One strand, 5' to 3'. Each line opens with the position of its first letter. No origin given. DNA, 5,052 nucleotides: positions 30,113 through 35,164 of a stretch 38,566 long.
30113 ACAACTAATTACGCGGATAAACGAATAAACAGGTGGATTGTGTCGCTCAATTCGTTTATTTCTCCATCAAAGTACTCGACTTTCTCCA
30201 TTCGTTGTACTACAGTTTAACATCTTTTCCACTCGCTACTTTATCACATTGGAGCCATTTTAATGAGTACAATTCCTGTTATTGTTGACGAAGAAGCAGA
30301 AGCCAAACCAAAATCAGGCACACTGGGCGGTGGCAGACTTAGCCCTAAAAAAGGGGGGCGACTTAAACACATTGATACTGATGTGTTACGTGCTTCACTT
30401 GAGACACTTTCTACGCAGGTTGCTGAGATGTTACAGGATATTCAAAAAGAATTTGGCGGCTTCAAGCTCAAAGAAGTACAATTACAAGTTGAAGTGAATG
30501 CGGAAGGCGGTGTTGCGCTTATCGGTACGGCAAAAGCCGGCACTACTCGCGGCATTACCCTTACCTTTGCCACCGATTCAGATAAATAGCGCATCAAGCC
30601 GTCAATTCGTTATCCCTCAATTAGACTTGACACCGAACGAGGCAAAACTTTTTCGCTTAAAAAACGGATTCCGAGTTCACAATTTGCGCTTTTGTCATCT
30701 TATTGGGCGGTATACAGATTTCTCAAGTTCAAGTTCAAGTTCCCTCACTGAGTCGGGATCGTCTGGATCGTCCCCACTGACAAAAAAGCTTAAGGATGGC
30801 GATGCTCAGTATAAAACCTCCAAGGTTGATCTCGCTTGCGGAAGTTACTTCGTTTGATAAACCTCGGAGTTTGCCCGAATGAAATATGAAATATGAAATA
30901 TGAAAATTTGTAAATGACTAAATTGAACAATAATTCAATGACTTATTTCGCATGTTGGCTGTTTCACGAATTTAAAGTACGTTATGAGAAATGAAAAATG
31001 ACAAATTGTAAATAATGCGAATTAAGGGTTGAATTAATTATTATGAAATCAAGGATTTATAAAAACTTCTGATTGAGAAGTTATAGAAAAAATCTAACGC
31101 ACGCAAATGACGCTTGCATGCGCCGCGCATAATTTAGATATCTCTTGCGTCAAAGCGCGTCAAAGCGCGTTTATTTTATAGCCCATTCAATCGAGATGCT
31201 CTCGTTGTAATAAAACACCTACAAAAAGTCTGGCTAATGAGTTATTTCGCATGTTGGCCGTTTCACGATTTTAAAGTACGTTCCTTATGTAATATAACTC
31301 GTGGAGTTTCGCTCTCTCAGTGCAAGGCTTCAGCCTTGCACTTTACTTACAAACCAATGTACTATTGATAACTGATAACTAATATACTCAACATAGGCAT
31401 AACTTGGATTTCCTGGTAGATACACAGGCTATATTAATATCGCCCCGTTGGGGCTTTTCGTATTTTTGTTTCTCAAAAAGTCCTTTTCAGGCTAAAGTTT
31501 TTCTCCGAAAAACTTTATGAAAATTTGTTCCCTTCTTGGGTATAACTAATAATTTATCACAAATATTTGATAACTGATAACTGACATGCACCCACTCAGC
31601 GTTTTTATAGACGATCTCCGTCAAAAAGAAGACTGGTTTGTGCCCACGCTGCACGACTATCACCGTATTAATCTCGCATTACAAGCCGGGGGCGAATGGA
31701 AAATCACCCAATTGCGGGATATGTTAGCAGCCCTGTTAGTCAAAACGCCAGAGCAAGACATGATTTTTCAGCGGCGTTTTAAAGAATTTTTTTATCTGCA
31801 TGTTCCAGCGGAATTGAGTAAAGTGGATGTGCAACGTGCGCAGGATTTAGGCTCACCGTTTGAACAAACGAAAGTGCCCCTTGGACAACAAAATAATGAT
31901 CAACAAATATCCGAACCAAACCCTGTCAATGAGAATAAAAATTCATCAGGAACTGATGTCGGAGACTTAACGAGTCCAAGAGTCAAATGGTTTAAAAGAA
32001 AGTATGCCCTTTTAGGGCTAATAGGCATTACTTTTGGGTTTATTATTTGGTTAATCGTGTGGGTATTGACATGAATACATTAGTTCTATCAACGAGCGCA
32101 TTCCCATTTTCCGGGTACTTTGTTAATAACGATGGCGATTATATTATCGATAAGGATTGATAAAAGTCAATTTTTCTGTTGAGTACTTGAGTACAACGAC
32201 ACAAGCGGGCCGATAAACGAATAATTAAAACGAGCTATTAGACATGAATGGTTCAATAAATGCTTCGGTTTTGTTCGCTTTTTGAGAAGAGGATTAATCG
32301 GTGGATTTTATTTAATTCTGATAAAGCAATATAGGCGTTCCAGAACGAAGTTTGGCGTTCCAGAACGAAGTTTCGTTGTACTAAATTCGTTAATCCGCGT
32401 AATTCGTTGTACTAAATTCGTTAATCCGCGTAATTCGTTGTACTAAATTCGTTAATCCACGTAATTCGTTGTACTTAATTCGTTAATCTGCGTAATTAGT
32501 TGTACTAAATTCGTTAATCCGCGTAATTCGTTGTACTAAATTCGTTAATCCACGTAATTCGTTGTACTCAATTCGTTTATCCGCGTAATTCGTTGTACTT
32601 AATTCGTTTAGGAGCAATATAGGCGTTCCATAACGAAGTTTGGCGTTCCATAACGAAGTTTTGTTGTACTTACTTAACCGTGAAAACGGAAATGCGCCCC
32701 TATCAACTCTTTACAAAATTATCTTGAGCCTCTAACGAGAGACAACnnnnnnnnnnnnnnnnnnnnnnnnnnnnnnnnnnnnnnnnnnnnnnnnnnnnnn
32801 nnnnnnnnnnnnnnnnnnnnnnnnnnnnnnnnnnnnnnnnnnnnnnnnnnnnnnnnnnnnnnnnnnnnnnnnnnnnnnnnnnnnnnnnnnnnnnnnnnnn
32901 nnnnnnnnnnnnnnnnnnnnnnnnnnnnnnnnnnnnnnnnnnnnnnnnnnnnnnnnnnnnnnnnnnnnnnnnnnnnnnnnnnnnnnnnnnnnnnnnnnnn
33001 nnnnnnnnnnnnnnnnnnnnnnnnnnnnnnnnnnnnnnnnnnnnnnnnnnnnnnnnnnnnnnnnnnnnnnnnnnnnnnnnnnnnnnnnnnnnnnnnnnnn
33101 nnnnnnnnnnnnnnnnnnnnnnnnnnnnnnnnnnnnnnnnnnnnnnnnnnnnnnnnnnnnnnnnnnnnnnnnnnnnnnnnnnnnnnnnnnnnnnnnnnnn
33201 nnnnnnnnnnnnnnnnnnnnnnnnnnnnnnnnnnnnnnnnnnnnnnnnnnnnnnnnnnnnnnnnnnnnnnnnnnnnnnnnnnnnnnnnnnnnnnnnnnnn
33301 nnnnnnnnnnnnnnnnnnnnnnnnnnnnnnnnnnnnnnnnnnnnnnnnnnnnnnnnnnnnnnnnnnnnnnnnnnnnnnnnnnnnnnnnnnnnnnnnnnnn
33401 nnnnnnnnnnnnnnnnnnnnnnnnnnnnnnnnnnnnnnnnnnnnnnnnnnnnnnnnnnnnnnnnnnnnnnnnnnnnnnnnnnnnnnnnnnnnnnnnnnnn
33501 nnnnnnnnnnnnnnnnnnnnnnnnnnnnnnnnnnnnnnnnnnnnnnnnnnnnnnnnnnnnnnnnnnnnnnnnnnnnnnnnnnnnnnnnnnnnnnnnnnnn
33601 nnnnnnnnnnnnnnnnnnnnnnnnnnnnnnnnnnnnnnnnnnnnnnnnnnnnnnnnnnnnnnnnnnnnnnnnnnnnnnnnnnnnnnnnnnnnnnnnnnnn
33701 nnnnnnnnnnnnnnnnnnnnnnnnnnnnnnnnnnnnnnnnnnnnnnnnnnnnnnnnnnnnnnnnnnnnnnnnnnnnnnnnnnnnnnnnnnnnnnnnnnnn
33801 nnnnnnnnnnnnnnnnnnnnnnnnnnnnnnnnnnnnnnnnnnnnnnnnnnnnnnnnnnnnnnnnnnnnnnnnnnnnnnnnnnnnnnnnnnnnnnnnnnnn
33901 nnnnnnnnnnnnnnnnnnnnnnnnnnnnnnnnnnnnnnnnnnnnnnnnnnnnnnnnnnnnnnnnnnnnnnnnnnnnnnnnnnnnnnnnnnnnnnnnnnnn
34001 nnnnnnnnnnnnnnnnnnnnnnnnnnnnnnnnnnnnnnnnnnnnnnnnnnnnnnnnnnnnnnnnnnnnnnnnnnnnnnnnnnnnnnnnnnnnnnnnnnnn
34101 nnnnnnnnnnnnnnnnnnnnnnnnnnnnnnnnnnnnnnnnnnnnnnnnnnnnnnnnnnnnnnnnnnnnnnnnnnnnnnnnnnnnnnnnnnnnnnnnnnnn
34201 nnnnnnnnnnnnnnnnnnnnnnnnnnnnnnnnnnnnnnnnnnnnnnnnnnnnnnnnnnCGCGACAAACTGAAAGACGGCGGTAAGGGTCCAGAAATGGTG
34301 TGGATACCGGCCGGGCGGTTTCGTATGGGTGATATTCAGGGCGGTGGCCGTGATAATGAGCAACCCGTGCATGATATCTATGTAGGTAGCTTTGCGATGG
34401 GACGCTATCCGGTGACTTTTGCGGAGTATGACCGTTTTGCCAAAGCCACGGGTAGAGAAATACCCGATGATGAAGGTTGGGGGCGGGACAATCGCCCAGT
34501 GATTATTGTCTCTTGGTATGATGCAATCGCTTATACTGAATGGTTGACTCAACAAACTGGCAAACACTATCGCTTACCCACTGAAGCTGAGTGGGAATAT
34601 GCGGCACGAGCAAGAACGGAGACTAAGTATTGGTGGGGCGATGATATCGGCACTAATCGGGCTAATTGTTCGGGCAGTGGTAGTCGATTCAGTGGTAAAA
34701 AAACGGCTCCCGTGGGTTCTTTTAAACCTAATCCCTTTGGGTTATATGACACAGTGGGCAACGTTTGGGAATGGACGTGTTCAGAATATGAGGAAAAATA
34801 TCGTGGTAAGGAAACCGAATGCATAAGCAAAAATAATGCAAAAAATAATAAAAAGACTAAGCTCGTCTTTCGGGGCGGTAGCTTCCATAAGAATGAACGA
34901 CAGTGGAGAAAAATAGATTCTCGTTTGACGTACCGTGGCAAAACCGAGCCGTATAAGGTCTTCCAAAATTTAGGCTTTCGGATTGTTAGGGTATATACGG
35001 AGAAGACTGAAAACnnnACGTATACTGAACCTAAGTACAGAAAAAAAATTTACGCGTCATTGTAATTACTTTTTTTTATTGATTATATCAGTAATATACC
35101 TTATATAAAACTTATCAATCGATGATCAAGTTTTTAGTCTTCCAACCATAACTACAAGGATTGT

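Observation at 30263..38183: Loosely organised same-strand cluster of conflict-system-like genes: Trypco2-like - TM protein - TM+FGS sensor - CHAT caspase, with no NTPase partner in view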

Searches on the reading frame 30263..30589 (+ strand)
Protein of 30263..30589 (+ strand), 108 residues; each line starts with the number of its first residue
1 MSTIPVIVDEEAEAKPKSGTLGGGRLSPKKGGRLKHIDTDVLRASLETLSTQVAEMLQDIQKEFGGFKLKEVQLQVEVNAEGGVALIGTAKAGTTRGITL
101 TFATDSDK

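Call 3: search_protein_families(library=pfam, proteins=[window:30263-30589:+], max_evalue=1)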
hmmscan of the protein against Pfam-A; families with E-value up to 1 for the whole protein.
window:30263-30589:+ (108 aa): 2 families
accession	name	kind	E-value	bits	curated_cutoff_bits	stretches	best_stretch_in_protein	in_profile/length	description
PF24393.1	Pepco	-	2.1e-17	64.1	27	1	6-102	3-110/112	Pepco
PF19493.4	Trypco1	-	0.0037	18.3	24.6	1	30-102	31-96/98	Trypsin-co-occurring domain 1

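Call 4: search_protein_families(library=ncbifam, proteins=[window:30263-30589:+], max_evalue=1)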
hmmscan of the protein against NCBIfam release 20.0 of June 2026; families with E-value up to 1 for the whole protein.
window:30263-30589:+ (108 aa): 1 family
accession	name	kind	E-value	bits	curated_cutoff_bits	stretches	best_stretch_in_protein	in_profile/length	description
NF041216.1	CU044_2847_fam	subfamily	0.02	15.6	23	1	30-101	18-90/91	CU044_2847 family protein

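Call 5: search_protein_families(library=padloc, proteins=[window:30263-30589:+], max_evalue=1)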
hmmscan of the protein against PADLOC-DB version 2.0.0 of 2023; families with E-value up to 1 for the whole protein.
window:30263-30589:+ (108 aa): 0 families

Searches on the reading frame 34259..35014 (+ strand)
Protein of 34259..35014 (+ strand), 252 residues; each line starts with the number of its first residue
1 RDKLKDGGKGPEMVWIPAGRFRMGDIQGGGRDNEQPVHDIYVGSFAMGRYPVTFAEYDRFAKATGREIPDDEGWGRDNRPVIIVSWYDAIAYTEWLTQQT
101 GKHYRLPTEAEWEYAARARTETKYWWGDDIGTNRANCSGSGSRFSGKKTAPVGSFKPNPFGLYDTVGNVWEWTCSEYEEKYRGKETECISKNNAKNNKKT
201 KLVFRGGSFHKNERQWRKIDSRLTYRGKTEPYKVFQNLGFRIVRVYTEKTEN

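Call 87: search_solved_structures(query=window:34259-35014:+, max_evalue=0.00001, show_alignments=3)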
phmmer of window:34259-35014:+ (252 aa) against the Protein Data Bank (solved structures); distinct sequences matched with E-value up to 0.00001: 28.
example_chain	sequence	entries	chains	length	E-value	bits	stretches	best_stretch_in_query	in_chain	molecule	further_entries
5hha_A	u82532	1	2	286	2.6e-29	105.9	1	5-201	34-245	PvdO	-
6muj_A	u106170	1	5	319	7e-28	101.2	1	74-242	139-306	Formylglycine-generating enzyme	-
2q17_A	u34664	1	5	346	1e-27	100.7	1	74-242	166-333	formylglycine generating enzyme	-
6s07_A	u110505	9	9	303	1.3e-24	90.4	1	69-216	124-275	Formylglycine-generating enzyme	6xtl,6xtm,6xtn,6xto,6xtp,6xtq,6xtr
5nxl_A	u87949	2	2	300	1.3e-24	90.4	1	69-217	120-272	Non-specific serine/threonine protein kinase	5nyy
2aft_X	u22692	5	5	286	1.5e-23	87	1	67-242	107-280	Sulfatase modifying factor 1 | Sulfatase-modifying factor 1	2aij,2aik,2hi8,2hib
31dc_A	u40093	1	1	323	2.3e-23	86.3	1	67-242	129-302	Formylglycine-generating enzyme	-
2afy_X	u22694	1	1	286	3e-23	86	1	67-242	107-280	Sulfatase modifying factor 1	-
2aii_X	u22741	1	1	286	3.7e-23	85.7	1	67-242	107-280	Sulfatase modifying factor 1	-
1y1e_X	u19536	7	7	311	5.8e-23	85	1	67-242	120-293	C-alpha-formyglycine-generating enzyme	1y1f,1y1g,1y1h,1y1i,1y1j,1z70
8aru_A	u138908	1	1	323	6.6e-23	84.9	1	67-242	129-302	Formylglycine-generating enzyme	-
5ssy_A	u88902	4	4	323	6.8e-23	84.8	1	67-242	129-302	Formylglycine-generating enzyme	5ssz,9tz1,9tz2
5ssx_A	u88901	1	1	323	7.8e-23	84.6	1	67-242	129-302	Formylglycine-generating enzyme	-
7spq_A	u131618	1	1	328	1.6e-22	83.6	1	33-210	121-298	Serine/threonine kinase ToxD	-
1y4j_A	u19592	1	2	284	4.7e-20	75.5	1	76-179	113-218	Sulfatase modifying factor 2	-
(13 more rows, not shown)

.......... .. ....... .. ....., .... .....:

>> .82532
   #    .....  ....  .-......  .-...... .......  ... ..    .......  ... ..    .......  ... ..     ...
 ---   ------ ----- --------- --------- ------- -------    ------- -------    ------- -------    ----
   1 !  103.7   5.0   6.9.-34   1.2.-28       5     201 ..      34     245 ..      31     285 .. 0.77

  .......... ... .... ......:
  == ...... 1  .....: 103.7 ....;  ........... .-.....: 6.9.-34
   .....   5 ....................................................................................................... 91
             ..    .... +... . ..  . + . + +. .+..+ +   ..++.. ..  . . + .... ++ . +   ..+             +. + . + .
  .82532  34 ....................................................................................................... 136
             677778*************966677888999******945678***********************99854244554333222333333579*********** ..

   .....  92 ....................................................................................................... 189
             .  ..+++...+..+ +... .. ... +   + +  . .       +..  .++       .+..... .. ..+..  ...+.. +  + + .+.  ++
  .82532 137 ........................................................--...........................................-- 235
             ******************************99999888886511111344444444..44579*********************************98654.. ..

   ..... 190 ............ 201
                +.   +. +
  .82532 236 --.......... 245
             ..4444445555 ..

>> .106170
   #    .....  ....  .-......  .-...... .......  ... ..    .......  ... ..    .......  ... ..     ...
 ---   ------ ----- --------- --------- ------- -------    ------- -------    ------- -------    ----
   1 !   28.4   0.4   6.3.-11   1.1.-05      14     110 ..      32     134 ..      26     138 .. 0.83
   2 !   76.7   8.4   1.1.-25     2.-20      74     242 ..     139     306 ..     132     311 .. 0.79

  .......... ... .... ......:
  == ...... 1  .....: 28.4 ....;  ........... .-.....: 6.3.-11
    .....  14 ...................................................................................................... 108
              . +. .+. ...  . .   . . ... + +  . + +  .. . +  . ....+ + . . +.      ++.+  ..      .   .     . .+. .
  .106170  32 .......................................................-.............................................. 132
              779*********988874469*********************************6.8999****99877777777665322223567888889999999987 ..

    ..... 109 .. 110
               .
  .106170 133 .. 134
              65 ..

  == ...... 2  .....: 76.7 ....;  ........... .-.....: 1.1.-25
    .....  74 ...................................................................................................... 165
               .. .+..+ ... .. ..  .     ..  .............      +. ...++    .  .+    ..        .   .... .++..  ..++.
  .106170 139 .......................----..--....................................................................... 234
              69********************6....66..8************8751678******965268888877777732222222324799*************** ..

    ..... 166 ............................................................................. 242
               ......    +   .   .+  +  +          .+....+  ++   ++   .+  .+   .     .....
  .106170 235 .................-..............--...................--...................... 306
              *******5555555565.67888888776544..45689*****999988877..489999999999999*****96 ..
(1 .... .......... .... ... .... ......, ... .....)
